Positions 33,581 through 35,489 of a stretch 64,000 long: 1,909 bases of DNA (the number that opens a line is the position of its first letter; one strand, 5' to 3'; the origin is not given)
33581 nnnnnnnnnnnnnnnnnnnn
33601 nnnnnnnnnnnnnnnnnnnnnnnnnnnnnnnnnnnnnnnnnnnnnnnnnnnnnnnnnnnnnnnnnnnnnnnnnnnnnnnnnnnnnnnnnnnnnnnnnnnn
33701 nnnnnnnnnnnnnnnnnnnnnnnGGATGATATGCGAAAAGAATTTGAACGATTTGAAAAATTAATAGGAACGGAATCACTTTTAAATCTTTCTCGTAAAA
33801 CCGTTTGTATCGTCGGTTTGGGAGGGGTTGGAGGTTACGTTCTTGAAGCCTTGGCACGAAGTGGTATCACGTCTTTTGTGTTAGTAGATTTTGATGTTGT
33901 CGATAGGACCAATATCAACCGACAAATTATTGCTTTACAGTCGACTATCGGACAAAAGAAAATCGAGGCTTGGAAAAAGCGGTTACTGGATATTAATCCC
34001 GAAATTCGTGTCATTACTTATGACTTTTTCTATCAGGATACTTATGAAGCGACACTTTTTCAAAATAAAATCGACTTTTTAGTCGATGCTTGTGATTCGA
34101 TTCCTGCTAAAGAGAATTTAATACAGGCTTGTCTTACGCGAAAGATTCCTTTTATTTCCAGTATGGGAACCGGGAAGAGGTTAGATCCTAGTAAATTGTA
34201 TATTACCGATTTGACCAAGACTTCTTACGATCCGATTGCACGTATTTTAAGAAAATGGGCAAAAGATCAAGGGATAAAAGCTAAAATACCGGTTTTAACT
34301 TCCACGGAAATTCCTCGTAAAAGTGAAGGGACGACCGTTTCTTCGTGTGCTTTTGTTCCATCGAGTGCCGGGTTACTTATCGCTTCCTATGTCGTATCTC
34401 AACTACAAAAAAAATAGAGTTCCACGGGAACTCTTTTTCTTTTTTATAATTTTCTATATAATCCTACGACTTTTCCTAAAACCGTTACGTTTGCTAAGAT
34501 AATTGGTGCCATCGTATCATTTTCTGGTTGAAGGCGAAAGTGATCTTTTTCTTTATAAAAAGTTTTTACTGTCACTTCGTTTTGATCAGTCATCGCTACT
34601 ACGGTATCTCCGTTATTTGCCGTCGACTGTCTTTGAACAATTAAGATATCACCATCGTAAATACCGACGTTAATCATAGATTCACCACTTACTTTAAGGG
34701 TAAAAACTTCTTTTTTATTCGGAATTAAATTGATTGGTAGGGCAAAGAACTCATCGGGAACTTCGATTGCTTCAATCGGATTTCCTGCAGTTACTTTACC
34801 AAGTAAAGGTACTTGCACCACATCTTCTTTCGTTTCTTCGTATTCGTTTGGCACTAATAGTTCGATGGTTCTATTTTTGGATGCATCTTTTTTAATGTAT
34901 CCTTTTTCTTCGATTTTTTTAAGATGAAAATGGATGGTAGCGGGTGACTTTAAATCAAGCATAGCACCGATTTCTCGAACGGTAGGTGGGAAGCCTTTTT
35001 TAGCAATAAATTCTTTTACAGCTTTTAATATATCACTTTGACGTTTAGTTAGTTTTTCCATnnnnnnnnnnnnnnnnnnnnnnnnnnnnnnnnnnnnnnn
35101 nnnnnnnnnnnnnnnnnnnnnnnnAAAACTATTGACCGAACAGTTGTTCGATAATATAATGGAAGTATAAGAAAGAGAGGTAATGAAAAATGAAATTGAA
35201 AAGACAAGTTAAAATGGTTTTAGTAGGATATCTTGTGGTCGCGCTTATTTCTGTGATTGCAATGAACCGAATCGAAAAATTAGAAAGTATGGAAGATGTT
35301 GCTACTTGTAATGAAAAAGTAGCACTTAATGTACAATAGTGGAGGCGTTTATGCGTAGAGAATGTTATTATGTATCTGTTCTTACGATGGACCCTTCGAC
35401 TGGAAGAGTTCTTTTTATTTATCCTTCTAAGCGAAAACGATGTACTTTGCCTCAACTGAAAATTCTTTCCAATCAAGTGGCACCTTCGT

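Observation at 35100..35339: Perfect Cheo (LexA) box embedded in the promoter spacer of an unannotated 49-aa membrane protein transcribed divergently from lexA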

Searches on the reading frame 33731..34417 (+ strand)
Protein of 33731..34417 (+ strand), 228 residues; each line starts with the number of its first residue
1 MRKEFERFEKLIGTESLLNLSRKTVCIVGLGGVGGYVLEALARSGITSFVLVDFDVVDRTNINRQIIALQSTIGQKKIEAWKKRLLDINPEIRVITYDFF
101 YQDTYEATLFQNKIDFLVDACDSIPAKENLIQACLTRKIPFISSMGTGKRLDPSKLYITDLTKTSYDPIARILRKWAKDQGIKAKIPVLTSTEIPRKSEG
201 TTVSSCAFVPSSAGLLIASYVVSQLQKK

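Call 6: search_protein_families(library=pfam, proteins=[window:33731-34417:+], max_evalue=0.1)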
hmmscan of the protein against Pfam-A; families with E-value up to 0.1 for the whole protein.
window:33731-34417:+ (228 aa): 8 families
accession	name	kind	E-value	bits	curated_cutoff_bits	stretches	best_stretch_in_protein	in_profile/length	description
PF00899.27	ThiF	-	1.5e-37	129.5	28.1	1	11-148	9-145/238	ThiF family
PF03435.24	Sacchrp_dh_NADP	-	0.00074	20.3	25.1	1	25-142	1-96/129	Saccharopine dehydrogenase NADP binding domain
PF02558.23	ApbA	-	0.017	15.2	22.2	1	25-78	1-52/150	Ketopantoate reductase PanE/ApbA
PF03721.20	UDPG_MGDP_dh_N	-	0.037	14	27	1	24-69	2-46/187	UDP-glucose/GDP-mannose dehydrogenase family, NAD binding domain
PF02826.25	2-Hacid_dh_C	-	0.045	13.6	25.1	1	18-48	32-62/178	D-isomer specific 2-hydroxyacid dehydrogenase, NAD binding domain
PF02254.24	TrkA_N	-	0.06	14.1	23.8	0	25-56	1-31/116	TrkA-N domain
PF13241.12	NAD_binding_7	-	0.087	13.9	22.1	0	18-141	3-89/104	Putative NAD(P)-binding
PF01488.26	Shikimate_DH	-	0.094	13.2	24.3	0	18-61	8-46/138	Shikimate / quinate 5-dehydrogenase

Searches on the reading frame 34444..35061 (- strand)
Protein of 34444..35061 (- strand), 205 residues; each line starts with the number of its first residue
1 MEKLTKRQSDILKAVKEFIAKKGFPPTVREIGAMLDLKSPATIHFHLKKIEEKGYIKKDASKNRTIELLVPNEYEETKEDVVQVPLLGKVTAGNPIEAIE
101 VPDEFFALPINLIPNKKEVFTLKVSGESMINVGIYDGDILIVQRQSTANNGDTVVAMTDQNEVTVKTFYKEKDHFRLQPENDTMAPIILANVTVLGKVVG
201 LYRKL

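Call 6: search_protein_families(library=pfam, proteins=[window:34444-35061:-], max_evalue=0.1)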
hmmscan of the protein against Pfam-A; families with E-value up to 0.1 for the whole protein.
window:34444-35061:- (205 aa): 10 families
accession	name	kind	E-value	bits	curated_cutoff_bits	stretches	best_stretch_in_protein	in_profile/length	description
PF00717.28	Peptidase_S24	-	1.5e-32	112.2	23.3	1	85-199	1-116/116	Peptidase S24-like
PF01726.22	LexA_DNA_bind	-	7.8e-22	77.3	23.7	1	1-65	1-65/65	LexA DNA binding domain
PF01022.26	HTH_5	-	0.0043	17.3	22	1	25-58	15-47/47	Bacterial regulatory protein, arsR family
PF22783.1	BapA_N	-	0.019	15.1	27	1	121-173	21-69/123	BapA, prefix-like domain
PF22381.2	Staph_reg_Sar_Rot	-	0.031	14.8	27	1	3-63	11-65/85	Transcriptional regulator SarA/Rot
PF13412.12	HTH_24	-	0.034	14.2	21.9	1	39-57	30-48/48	Winged helix-turn-helix DNA-binding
PF11740.13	KfrA_N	-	0.043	15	26.1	1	8-53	2-46/113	Plasmid replication region DNA-binding N-term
PF00196.25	GerE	-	0.043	13.9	23.5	0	3-53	2-44/57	Bacterial regulatory proteins, luxR family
PF13463.12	HTH_27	-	0.05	14.3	22.2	0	21-62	14-54/68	Winged helix DNA-binding domain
PF12802.13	MarR_2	-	0.056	14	27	1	21-59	20-53/61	MarR family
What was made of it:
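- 34444..35061 (-): lexA (205 aa). Pfam LexA_DNA_bind and Peptidase_S24 (call 6).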

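Call 10: find_related_loci(query=window:34444-35061:-, collection=genome_contigs, flank=4000)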
Query window:34444-35061:- (205 aa) in genome_contigs; peptide patterns used: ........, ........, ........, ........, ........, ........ (x = any residue, [..] = any of these).
600 stretches matched a pattern (row limit reached: there are more); 471 encode a relative of the query (tblastn E <= 1e-3); the best 80 are kept; 80 distinct loci.
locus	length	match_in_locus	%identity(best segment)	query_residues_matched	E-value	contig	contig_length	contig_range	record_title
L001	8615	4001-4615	83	1-205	3e-115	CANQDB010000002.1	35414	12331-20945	MAG: uncultured Bacilli bacterium isolate Lapin-003-2__bin48 genome assembly, contig: Lapin-003-2__NODE_1145_length_3541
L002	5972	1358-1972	83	1-205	3e-114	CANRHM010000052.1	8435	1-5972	MAG: uncultured Bacilli bacterium isolate Lapin-032__bin119 genome assembly, contig: Lapin-032__NODE_11192_length_8435_c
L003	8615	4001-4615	82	1-205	2e-113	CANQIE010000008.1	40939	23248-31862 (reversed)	MAG: uncultured Bacilli bacterium isolate Lapin-030__bin56 genome assembly, contig: Lapin-030__NODE_1394_length_40939_co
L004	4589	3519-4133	82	1-205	2e-113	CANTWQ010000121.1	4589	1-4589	MAG: uncultured Bacilli bacterium isolate dsm_us_coassembly__bin27 genome assembly, contig: dsm_us_coassembly__k59_25370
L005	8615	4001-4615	80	1-205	6e-111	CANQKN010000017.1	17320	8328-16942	MAG: uncultured Bacilli bacterium isolate Lapin-017__bin57 genome assembly, contig: Lapin-017__NODE_1917_length_17320_co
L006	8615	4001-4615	81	1-205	4e-111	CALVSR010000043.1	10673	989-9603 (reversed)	MAG: uncultured Bacilli bacterium isolate BRZ_GB__bin120 genome assembly, contig: BRZ_GB__NODE_8666_length_10673_cov_5.6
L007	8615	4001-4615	80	1-205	5e-108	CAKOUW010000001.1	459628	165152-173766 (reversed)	MAG: uncultured Bacilli bacterium isolate REFINED_METABAT215_TOP10_CONTIGS_1500_ASSEMBLY_K77_MERGED__Hadza_MoBio_hadza-E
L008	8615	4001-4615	78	1-205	2e-107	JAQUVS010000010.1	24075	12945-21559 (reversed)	MAG: Bacilli bacterium isolate STD2_172 NODE_7479_length_24075_cov_9.073701_Sandtown_D2, whole genome shotgun sequence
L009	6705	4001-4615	78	1-205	1e-106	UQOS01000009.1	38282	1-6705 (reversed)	uncultured Tenericutes bacterium isolate UMGS484 genome assembly, contig: NODE_604_length_38282_cov_5.485879, whole geno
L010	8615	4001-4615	75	1-205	3e-106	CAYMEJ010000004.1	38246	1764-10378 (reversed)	MAG TPA_asm: uncultured Muribaculaceae bacterium isolate SRP192927_co4_606 genome assembly, contig: NODE_1527_length_382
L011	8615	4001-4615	78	1-205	1e-105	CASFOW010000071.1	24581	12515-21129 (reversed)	uncultured bacterium isolate SI.A102.metabat-bins.216 genome assembly, contig: SI.A102.metabat-bins.216.fa_k141_457283,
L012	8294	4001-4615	78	1-205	7e-106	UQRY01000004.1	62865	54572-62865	uncultured Tenericutes bacterium isolate UMGS592 genome assembly, contig: NODE_269_length_62865_cov_11.999204, whole gen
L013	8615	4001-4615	77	1-205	3e-105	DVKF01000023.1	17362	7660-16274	MAG TPA_asm: Candidatus Scybalousia intestinigallinarum isolate CHK193-12526 CHK193__C97556_L17362_ERR3414588, whole gen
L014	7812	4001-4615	76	1-205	1e-104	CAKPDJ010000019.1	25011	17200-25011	MAG: uncultured Bacilli bacterium isolate REFINED_METABAT215_TOP10_CONTIGS_1500_ASSEMBLY_K77_MERGED__Hadza_PheChl_Fiber-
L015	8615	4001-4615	77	1-205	2e-104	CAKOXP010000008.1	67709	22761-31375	MAG: uncultured Bacilli bacterium isolate REFINED_METABAT215_TOP10_CONTIGS_1500_ASSEMBLY_K77_MERGED__Hadza_MoBio_C-REDO_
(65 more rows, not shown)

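Call 46: search_solved_structures(query=window:34444-35061:-, max_evalue=0.00001, show_alignments=1)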
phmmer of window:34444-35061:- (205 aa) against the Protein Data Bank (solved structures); distinct sequences matched with E-value up to 0.00001: 21.
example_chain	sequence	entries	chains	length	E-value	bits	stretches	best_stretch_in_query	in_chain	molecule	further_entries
3k2z_A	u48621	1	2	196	2.1e-36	128.9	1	4-205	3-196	LexA repressor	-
7b5g_A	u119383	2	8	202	8.3e-27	97.6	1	1-202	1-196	LexA repressor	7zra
7ocj_A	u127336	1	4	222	1.2e-26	97.2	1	1-202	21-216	LexA repressor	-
1jhh_A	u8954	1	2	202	2.2e-26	96.3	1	1-202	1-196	LEXA REPRESSOR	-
3jso_A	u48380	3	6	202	5.7e-26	94.9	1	1-202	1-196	LexA repressor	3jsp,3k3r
8trg_I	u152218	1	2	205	6e-26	94.8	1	1-202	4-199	LexA repressor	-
1jhf_A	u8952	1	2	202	8.1e-26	94.4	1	1-202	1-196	LEXA REPRESSOR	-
8s7g_A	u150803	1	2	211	1e-24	90.8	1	2-188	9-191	LexA repressor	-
6a2q_A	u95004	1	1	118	3e-19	73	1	93-204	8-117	LexA repressor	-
6a2r_A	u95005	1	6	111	5e-19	72.3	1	93-204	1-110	LexA repressor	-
6a2s_A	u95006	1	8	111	1.3e-18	70.9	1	93-204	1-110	LexA repressor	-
6a2t_A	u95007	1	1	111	3.5e-18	69.5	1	93-204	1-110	LexA repressor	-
1jhc_A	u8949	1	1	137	1.7e-15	60.8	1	80-202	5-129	LEXA REPRESSOR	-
8gms_A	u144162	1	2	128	6.8e-15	58.8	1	84-202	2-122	LexA repressor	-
1jhe_A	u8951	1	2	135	3.9e-14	56.3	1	80-202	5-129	LEXA REPRESSOR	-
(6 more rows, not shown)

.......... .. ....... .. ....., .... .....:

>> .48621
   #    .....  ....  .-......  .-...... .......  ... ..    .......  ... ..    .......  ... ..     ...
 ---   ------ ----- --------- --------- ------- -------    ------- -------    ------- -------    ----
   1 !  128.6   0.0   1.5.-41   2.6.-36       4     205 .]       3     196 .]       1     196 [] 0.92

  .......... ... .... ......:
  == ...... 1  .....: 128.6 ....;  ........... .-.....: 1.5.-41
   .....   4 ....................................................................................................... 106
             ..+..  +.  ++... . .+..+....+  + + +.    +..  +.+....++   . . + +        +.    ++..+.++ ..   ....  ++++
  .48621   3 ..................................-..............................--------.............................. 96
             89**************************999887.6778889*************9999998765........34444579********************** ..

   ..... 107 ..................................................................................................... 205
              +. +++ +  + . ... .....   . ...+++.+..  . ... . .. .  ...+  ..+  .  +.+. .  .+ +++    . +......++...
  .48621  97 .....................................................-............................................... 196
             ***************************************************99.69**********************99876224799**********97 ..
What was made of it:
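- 34444..35061 (-): PDB LexA repressors down to 2e-36 (call 46).
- Checked: Its best PDB match is a LexA repressor, 3k2z, at 2e-36 (call 46).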

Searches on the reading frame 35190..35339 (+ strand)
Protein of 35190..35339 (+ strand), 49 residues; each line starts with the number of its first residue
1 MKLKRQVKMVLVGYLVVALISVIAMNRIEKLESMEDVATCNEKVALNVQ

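Call 6: search_protein_families(library=pfam, proteins=[window:35190-35339:+], max_evalue=0.1)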
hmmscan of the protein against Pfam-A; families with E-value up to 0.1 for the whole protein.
window:35190-35339:+ (49 aa): 0 families

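Call 9: find_homologous_proteins(query=window:35190-35336:+, max_evalue=10)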
Query seq(49 aa) (49 aa): 1 proteins with E <= 10 among 1 candidates.
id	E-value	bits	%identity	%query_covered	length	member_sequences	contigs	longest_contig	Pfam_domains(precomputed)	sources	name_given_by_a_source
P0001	1.0e-19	85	98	100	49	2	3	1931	-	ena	-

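Call 22: find_homologous_proteins(query=A1, max_evalue=0.01)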
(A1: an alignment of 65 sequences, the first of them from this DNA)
Query A1 (65 sequences) (49 aa, profile of the alignment): 179 proteins with E <= 0.01 among 1433 candidates; the best 120 are listed.
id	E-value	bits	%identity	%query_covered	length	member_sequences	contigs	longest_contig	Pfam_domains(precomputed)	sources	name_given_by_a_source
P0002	2.6e-15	73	26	71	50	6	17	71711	-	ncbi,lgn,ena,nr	ncbi:MAG: hypothetical protein J6A17_05140 [Bacilli bacterium]|nr:hypothetical protein [Bacilli bact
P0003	1.5e-14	71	-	-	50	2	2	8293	-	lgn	-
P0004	1.8e-14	70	34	65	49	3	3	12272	-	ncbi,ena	-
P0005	1.2e-13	68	28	96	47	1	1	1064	-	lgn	-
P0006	1.6e-13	67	36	69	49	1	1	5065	-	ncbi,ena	-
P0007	1.9e-13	67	44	33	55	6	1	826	-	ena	-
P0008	2.3e-13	67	28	96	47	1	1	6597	-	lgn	-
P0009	6.8e-13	65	-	-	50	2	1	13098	-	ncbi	-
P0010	9.1e-13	65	29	49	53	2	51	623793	-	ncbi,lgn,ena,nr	ncbi:MAG: hypothetical protein IKQ06_00700 [Bacilli bacterium]|nr:hypothetical protein [Bacilli bact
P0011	1.1e-12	65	-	-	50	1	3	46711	-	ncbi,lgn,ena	-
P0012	1.2e-12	65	36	29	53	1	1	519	-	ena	-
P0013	1.2e-12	65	-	-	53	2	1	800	-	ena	-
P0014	1.6e-12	64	30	96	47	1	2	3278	-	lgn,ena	-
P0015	1.6e-12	64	26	47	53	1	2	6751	-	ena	-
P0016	1.7e-12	64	30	82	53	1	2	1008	-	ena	-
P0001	4.6e-10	56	98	100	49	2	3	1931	-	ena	-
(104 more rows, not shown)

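Call 23: search_protein_families(library=ncbifam, alignment_id=A1, max_evalue=1)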
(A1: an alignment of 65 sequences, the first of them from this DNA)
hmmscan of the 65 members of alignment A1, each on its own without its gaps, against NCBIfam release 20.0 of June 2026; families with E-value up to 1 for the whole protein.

A. member 1, seq(49 aa): 2 families
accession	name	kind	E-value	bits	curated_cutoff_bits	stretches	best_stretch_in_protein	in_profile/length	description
TIGR02115.1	potass_kdpF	equivalog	0.08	13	26.85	1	11-20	10-19/24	K(+)-transporting ATPase subunit F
NF040879.1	SAR1012_fam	equivalog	0.14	11.9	40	1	3-16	4-17/36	SAR1012 family small protein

B. families by the number of members that match (of 65 scanned): 23 families
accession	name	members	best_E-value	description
NF046009.1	MAGa3780_fam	2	0.012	MAGa3780 family membrane protein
NF004932.0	PRK06287.1-3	2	0.091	cobalt transport protein CbiN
NF045846.1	MSC0882_dom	1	0.0025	MSC_0882 family membrane protein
TIGR01195.1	oadG_fam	1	0.0055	sodium pump decarboxylases, gamma subunit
NF045849.1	ICE_MMCAP2_0565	1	0.0077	Mbov_0395 family pilin-like conjugal transfer protein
NF003004.0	PRK03814.1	1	0.0087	oxaloacetate decarboxylase subunit gamma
NF005167.0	PRK06638.2-2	1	0.016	NADH-quinone oxidoreductase subunit J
NF010533.0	PRK13922.9-5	1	0.024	rod shape-determining protein MreC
TIGR04420.1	Sec_Non_Glob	1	0.033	SRP-less Sec system protein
TIGR00802.1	nico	1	0.034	HoxN/HupN/NixA family nickel/cobalt transporter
NF040669.1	MtaC2_Meth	1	0.05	methanol--corrinoid protein MtaC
NF053657.1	CedE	1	0.05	DNA-translocating protein CedE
TIGR00998.1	8a0101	1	0.057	EmrA/EmrK family multidrug efflux transporter periplasmic adaptor subunit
TIGR00023.1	TIGR00023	1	0.061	glycerol-3-phosphate 1-O-acyltransferase PlsY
NF040843.1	SE2200_fam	1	0.065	SE2200 family small protein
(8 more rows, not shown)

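Call 43: search_protein_representatives(alignment_id=A2)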
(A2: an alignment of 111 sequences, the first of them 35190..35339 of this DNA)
Query: 111 sequences, 50 profile positions. Proteins with E-value up to 0.001 (for the whole library): 164; up to 1e-10: 29; up to 1e-30: 0. The best 150 are listed.
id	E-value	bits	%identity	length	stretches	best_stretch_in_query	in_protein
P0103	1.2e-20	88.8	-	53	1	2-50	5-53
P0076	2.1e-20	88.0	-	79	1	2-49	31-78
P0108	2.7e-20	87.6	-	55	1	1-50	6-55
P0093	5.3e-20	86.7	-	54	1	1-49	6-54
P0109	1.6e-18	82.0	-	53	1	2-50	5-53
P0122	4.0e-18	80.7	-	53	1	1-49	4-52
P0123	1.9e-17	78.5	-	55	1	1-49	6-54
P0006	2.6e-17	78.1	-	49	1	2-49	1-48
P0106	5.2e-17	77.1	-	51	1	2-46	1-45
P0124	5.7e-17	77.0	-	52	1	3-49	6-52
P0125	8.0e-16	73.3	-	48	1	2-46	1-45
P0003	1.5e-15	72.4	-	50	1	2-49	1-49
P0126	5.3e-15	70.7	-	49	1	2-49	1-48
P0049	1.3e-14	69.4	-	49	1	2-49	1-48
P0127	2.3e-14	68.6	-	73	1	2-50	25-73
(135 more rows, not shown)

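Call 47: find_encoding_contigs(protein=P0001, flank=3000, max_places=4)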
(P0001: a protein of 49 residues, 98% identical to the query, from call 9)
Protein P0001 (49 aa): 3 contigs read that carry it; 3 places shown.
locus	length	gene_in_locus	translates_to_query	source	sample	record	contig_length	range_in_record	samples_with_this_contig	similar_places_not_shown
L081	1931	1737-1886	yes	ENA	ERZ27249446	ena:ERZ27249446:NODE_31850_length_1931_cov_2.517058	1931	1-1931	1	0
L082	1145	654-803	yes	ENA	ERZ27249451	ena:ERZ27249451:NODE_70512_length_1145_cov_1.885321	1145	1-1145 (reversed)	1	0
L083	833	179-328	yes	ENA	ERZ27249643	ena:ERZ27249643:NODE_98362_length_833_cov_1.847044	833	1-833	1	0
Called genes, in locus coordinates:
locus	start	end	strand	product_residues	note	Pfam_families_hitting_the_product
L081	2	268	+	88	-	?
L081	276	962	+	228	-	PF00899:ThiF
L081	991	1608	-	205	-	PF01726:LexA_DNA_bind, PF00717:Peptidase_S24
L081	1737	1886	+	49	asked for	-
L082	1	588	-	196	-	?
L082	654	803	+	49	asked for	-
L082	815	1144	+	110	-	?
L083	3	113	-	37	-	?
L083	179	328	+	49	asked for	-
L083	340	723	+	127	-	-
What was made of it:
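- Checked: Gene callers do call this ORF on sibling ENA contigs (call 47).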

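Call 48: predict_structure(alignment_id=A2)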
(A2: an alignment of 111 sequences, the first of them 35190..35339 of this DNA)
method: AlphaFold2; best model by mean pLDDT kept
length: 49 residues; sequences in the alignment: 111
mean_pLDDT: 72.6   pTM: 0.38
mean pLDDT of the five models: 72.6, 72.1, 70.6, 70.0, 66.3
residues with pLDDT >= 90: 13; 70-90: 13; 50-70: 22; < 50: 1
segments of 3 or more residues with pLDDT < 50: none
pLDDT, mean of each block of 10 residues (from residue 1): 74 94 83 56 55
secondary structure, 60 per line:
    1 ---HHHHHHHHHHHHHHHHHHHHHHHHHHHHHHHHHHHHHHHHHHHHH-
elements in order: H4-48
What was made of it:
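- On Class: lexA-linked SOS small membrane division inhibitors (YneA/SosA/ChiZ/DivS): AF2 predicts a single helix (call 48).
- AF2 predicts a single helix, with pLDDT 94 and 83 over residues 11-30 (call 48). The extracellular tail of about 23 aa is half that of SosA, and its distal part is poorly conserved and modelled with low confidence (pLDDT about 55, call 48).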

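Call 51: search_protein_families(library=phrogs, proteins=[window:35190-35339:+], max_evalue=1)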
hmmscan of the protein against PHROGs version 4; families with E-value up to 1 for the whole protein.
window:35190-35339:+ (49 aa): 2 families
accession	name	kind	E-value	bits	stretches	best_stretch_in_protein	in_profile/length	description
phrog_35017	-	unknown function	0.005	18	1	7-45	7-43/79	-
phrog_27713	-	unknown function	0.1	13.5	1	9-33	52-76/82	-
